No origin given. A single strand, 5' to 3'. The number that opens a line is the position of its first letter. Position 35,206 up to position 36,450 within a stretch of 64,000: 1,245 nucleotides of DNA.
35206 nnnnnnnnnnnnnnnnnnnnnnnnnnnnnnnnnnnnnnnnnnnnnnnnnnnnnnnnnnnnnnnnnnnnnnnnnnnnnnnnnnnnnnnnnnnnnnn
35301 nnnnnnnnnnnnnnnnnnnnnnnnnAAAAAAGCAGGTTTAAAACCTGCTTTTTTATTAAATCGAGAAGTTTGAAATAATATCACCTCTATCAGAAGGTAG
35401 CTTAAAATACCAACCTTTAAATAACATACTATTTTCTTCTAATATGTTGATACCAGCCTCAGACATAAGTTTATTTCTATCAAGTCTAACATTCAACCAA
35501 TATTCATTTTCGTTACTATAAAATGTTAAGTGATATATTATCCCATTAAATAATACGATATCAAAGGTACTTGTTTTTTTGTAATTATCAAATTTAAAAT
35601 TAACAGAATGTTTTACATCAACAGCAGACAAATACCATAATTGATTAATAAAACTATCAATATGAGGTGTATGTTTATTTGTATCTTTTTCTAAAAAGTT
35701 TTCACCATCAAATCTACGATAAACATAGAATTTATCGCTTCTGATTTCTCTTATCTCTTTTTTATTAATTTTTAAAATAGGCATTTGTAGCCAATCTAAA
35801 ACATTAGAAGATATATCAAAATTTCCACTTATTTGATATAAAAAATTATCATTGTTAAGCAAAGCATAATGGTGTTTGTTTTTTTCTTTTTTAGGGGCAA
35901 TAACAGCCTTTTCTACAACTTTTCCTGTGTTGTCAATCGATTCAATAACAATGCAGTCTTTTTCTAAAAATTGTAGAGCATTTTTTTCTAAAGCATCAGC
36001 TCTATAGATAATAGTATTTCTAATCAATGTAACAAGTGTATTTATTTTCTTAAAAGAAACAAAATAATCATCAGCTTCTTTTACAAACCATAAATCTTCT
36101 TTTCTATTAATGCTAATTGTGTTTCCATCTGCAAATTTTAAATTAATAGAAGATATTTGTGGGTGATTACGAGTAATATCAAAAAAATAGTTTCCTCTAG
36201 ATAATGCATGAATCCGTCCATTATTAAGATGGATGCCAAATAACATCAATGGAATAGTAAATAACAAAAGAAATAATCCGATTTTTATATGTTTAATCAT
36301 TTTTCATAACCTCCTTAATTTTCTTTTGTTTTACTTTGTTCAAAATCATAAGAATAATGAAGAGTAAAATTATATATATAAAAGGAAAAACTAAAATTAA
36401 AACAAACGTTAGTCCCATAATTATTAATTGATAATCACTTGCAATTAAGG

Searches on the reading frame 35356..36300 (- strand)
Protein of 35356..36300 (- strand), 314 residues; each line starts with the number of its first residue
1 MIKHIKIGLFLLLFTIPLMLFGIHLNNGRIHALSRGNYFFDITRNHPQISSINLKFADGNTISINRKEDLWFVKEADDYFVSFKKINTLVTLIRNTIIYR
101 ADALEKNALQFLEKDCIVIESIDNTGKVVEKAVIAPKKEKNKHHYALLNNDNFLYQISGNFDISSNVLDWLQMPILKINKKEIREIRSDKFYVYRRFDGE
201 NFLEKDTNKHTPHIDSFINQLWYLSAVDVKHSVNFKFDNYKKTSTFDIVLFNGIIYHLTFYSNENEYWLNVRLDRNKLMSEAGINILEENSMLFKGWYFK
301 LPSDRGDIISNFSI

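Call 7: search_protein_families(library=pfam, proteins=[window:35356-36300:-], max_evalue=0.01)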
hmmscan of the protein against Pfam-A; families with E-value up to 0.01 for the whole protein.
window:35356-36300:- (314 aa): 1 family
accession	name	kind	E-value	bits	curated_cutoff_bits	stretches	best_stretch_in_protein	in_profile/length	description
PF14238.11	DUF4340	-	0.0013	19.4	25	0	140-194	70-120/183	Domain of unknown function (DUF4340)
